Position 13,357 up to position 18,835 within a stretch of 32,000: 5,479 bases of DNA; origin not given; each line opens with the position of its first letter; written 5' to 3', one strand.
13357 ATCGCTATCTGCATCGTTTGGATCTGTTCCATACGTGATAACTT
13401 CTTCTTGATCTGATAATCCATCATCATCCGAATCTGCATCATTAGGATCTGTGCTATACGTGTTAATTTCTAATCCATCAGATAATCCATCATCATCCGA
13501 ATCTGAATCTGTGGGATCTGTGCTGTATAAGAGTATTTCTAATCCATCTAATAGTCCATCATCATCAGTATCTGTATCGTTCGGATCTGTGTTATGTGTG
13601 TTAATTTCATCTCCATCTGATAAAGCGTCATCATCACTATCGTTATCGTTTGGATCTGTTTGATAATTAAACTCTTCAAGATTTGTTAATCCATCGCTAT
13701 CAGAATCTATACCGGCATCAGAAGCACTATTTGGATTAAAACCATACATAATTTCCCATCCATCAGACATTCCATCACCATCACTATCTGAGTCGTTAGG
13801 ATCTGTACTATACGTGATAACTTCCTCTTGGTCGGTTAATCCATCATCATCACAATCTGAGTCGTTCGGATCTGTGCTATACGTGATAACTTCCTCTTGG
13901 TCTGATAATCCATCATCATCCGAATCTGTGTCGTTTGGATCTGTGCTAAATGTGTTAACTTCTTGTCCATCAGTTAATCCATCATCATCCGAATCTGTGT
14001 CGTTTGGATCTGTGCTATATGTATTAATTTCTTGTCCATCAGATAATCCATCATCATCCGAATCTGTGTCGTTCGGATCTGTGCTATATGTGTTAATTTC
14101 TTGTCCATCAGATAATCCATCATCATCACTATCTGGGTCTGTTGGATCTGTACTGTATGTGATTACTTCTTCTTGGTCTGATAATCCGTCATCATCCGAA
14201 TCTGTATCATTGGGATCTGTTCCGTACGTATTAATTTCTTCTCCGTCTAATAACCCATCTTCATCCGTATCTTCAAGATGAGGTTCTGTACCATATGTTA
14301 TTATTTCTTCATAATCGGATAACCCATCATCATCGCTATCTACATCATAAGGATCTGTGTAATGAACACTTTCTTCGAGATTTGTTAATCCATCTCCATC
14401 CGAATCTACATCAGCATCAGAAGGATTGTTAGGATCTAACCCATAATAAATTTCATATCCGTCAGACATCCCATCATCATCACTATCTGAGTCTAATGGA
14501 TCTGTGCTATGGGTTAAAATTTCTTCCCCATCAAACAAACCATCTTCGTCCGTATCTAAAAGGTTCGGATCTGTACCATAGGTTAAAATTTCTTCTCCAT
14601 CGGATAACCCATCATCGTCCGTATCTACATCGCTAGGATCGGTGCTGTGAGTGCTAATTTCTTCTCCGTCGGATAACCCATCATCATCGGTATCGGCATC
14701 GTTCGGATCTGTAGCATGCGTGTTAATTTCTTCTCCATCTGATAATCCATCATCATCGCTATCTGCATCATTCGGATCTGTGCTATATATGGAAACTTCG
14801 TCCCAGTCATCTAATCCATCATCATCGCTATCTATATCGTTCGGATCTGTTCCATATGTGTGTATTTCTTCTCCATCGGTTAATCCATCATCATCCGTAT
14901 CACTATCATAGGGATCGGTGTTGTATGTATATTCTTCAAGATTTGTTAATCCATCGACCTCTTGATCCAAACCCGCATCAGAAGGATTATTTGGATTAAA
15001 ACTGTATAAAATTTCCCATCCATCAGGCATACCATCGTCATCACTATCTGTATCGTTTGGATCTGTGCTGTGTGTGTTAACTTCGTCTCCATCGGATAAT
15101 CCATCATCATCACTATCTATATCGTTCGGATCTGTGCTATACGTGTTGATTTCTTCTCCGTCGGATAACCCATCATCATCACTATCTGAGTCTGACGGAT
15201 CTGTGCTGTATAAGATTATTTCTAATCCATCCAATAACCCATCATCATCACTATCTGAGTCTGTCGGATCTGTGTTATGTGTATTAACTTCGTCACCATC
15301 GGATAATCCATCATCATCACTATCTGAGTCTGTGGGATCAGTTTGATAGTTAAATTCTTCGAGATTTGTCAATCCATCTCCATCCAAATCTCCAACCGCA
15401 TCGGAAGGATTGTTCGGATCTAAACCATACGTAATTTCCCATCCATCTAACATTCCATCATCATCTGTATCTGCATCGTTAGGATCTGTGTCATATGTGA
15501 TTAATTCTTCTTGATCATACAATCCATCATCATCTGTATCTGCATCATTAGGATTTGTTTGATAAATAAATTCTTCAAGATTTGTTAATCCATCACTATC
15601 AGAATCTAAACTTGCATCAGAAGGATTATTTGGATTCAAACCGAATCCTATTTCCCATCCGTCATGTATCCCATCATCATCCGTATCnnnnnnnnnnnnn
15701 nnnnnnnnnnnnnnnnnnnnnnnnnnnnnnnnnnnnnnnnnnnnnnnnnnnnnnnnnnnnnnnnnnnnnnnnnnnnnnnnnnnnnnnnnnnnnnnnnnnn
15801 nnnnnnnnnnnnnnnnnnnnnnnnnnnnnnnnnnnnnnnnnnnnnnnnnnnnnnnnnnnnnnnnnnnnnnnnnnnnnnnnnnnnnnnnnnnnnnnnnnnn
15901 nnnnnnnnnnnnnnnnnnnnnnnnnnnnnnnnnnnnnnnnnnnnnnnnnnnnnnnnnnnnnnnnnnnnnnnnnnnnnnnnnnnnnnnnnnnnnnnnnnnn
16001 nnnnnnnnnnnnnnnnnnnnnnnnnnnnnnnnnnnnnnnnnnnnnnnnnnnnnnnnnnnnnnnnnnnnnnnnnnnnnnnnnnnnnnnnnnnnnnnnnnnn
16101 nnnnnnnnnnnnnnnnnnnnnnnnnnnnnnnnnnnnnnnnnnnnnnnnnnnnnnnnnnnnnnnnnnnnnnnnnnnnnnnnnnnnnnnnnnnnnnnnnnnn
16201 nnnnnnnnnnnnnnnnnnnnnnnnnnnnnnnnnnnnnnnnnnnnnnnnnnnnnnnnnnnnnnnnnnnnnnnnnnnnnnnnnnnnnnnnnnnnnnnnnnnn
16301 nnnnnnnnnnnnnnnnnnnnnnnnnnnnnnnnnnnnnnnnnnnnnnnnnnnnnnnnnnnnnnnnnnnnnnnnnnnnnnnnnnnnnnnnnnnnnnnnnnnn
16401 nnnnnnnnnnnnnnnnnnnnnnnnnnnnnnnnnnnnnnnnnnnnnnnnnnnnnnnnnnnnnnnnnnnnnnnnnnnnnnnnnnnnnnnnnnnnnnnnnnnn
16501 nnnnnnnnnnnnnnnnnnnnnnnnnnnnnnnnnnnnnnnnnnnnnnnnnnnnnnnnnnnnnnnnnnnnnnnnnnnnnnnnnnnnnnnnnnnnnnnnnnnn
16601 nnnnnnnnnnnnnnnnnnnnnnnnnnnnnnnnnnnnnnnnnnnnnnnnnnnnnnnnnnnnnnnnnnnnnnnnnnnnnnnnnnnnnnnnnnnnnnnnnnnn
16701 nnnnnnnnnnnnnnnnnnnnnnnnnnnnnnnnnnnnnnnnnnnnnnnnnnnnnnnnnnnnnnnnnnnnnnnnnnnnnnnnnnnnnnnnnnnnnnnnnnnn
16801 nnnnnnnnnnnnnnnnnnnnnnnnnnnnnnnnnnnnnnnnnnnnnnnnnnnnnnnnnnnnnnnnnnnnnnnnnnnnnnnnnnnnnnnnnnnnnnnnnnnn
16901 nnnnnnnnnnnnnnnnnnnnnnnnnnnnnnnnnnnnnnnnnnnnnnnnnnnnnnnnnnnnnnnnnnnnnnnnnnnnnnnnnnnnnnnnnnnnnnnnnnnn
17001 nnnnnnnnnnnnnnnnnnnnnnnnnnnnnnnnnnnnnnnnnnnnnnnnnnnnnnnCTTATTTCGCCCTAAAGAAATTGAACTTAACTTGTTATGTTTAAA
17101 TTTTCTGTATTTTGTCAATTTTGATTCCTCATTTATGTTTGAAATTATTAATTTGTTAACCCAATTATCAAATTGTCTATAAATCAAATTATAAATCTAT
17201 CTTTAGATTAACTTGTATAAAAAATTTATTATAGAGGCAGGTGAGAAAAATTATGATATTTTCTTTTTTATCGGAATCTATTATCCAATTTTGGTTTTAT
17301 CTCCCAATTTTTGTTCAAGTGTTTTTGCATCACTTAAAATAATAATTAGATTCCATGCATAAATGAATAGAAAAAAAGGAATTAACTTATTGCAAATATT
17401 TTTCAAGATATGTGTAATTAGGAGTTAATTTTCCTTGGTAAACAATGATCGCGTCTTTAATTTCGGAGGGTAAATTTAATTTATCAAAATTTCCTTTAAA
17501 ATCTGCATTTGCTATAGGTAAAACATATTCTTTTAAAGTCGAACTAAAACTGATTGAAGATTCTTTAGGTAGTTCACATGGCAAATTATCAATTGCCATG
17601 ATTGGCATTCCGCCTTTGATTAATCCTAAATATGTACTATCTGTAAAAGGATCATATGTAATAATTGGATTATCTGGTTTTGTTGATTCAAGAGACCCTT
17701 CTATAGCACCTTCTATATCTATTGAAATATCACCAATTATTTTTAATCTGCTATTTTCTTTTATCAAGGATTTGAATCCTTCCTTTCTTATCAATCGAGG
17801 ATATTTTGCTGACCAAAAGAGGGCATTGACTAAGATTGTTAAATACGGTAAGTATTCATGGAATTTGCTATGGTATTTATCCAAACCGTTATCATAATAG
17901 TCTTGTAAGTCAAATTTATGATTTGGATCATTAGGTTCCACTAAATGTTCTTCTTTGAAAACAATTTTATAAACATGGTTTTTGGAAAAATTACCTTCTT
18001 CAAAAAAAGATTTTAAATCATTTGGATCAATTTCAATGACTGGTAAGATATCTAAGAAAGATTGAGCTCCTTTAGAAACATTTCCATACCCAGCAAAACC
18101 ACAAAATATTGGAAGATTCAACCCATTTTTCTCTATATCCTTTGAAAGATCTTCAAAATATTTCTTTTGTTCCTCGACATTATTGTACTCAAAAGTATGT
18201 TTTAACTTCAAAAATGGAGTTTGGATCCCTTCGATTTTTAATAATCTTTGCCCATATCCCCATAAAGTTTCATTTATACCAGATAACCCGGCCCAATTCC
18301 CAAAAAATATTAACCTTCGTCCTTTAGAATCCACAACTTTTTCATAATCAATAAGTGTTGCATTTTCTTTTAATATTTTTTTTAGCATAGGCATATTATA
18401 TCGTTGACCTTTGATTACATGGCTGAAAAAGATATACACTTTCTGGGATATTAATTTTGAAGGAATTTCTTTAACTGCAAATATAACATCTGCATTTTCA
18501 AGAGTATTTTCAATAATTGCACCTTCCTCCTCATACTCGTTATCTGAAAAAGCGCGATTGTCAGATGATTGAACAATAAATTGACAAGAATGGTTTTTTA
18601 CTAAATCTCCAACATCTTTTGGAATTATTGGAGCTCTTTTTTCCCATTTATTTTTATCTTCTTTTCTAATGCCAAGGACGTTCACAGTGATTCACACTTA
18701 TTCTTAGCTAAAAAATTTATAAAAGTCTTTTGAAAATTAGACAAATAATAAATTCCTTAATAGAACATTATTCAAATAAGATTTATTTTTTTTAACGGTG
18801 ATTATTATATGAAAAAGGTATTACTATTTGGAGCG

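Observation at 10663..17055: Giant ~2,130-aa surface protein combining an integrin-alpha-like FG-GAP propeller with ~70 thrombospondin-type-3-like calcium repeats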

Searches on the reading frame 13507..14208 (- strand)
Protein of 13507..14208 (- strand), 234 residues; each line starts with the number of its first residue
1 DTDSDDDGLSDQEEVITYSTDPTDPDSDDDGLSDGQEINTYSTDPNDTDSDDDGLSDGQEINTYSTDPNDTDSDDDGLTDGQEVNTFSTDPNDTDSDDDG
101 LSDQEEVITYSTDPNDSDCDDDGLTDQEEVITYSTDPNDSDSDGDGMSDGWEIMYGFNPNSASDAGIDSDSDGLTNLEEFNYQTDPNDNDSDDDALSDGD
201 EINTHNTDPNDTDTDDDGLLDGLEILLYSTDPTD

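Call 28: search_solved_structures(query=window:13507-14208:-, max_evalue=10, show_alignments=3)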
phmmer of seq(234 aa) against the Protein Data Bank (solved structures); distinct sequences matched with E-value up to 10: 2.
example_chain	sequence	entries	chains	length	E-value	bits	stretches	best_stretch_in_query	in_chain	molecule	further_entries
7c7r_B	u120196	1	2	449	0.031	17.1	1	72-114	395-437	Biofilm-associated surface protein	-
8c50_A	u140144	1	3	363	0.16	14.8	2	1-161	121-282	Curlin associated repeat-containing protein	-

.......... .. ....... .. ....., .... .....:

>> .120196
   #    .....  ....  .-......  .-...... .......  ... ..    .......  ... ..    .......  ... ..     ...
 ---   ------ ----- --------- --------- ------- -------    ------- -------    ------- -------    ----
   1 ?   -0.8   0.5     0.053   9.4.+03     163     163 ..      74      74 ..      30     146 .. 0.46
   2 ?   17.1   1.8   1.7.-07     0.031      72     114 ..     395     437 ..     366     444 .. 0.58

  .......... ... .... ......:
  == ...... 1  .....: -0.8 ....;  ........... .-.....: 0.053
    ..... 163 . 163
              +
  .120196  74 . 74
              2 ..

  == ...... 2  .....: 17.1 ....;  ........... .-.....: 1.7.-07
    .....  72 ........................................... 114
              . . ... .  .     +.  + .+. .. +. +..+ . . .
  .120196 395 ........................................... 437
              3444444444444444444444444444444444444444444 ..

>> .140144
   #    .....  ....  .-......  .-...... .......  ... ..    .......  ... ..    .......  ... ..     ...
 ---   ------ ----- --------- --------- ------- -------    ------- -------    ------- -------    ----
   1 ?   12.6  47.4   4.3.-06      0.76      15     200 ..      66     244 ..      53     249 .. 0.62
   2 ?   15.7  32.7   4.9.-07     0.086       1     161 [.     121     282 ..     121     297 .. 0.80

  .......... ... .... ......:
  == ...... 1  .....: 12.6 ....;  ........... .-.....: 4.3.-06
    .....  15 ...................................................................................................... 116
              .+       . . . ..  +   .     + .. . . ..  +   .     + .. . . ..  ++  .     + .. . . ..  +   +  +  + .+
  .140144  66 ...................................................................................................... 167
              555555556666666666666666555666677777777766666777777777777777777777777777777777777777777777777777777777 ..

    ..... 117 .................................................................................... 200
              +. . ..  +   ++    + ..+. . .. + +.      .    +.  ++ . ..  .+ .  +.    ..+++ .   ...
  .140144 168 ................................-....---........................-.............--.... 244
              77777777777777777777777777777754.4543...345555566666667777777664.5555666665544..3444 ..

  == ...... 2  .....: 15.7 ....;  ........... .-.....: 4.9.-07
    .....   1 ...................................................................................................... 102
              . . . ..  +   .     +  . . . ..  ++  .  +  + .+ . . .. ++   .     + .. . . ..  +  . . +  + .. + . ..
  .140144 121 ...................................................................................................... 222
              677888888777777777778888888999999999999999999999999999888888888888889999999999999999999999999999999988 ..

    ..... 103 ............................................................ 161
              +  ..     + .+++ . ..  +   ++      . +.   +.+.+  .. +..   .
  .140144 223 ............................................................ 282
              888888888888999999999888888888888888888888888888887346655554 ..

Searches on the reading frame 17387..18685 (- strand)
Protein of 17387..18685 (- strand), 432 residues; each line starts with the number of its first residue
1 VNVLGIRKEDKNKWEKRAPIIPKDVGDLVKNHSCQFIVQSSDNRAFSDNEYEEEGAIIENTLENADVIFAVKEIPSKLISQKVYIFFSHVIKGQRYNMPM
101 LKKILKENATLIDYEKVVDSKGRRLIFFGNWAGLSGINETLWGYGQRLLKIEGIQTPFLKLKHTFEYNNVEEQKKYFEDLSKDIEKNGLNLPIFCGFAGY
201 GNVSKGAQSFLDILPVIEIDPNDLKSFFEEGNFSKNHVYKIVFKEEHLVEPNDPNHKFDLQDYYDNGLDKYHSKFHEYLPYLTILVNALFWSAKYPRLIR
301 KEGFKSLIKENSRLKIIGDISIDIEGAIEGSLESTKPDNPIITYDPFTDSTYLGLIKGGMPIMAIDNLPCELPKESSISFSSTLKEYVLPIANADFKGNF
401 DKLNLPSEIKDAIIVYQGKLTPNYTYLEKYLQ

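Call 10: search_protein_families(library=pfam, proteins=[window:17387-18685:-], max_evalue=0.001)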
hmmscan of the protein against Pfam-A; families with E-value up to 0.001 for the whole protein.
window:17387-18685:- (432 aa): 2 families
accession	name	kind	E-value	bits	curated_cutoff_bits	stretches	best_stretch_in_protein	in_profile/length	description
PF05222.21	AlaDh_PNT_N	-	8.4e-23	81.5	30.4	1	5-134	1-135/136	Alanine dehydrogenase/PNT, N-terminal domain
PF01262.27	AlaDh_PNT_C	-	4.6e-07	29.9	23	1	275-421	86-212/214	Alanine dehydrogenase/PNT, C-terminal domain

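Call 15: find_related_loci(query=window:17387-18685:-, collection=genome_contigs, flank=10000)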
Query window:17387-18685:- (432 aa) in genome_contigs; peptide patterns used: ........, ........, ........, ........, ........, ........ (x = any residue, [..] = any of these).
310 stretches matched a pattern; 216 encode a relative of the query (tblastn E <= 1e-3); the best 80 are kept; 80 distinct loci.
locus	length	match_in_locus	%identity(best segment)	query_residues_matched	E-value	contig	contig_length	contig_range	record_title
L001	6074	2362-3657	84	1-432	0e+0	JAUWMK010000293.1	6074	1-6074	MAG: Promethearchaeum sp. isolate CSMAG_2396 CSMAG_2396_k141_1295374_length_6074_cov_5.9806, whole genome shotgun sequen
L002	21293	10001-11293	52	1-431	4e-149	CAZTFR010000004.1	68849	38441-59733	MAG TPA_asm: uncultured Thermoplasmatales archaeon isolate SRP141376_co1_12 genome assembly, contig: NODE_1045_length_68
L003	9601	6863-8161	51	2-431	5e-143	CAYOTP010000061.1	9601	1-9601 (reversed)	MAG TPA_asm: uncultured Thermoplasmatales archaeon isolate SRP332253_co1_29 genome assembly, contig: NODE_11922_length_9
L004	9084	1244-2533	52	2-431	1e-142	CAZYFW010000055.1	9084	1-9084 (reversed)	MAG TPA_asm: uncultured Thermoplasmatales archaeon isolate binchicken_co150_735 genome assembly, contig: NODE_19499_leng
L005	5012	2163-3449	52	4-431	2e-143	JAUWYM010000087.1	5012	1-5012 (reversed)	MAG: Thermoplasmatota archaeon isolate CSMAG_2710 CSMAG_2710_k141_913174_length_5012_cov_6.0000, whole genome shotgun se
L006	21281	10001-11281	52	4-431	3e-141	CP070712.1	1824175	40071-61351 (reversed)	MAG: Thermoplasmatales archaeon isolate bin50 chromosome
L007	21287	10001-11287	50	3-431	9e-141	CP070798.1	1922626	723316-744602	MAG: Thermoplasmatales archaeon isolate bin14 chromosome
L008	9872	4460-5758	49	2-431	1e-140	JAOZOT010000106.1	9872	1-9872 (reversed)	MAG: Anaerolineae bacterium isolate GMC4.maxbin2.235_sub GMC4_10305_length_9872_cov_22.952124, whole genome shotgun sequ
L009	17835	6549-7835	50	3-431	1e-140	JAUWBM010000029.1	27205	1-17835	MAG: Thermoplasmatota archaeon isolate CSMAG_1320 CSMAG_1320_k141_766608_length_27205_cov_16.7337, whole genome shotgun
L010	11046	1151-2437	50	3-431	2e-139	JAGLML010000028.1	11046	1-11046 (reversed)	MAG: Thermoplasmatales archaeon isolate RS_5_57 ROV157_5.bin.57.fa_28, whole genome shotgun sequence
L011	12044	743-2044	49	2-431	3e-139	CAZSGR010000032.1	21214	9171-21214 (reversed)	MAG TPA_asm: uncultured Eubacteriales bacterium isolate SRP068000_co2_13 genome assembly, contig: NODE_1750_length_21214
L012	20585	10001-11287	50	3-431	4e-139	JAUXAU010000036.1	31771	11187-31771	MAG: Thermoplasmatota archaeon isolate CSMAG_2770 CSMAG_2770_k141_1044472_length_31771_cov_20.4529, whole genome shotgun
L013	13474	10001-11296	49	4-431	2e-138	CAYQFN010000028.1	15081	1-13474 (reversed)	MAG TPA_asm: uncultured Thermotogae bacterium isolate SRP141559_co1_153 genome assembly, contig: NODE_2088_length_15081_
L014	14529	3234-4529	52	3-431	2e-138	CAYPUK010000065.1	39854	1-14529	MAG TPA_asm: uncultured Thermoplasmatales archaeon isolate SRP067234_co1_39 genome assembly, contig: k99_183653, whole g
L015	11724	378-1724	49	3-431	1e-138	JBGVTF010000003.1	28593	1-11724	MAG: Anaerolineae bacterium isolate S_237_B7 k127_451158, whole genome shotgun sequence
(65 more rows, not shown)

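Call 67: search_protein_families(library=ncbifam, proteins=[window:17387-18685:-], max_evalue=0.001)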
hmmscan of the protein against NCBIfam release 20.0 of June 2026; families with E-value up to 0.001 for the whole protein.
window:17387-18685:- (432 aa): 1 family
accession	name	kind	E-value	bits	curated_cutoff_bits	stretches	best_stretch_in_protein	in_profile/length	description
TIGR00518.1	alaDH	equivalog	2e-07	30.3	391.85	0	4-122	3-124/370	alanine dehydrogenase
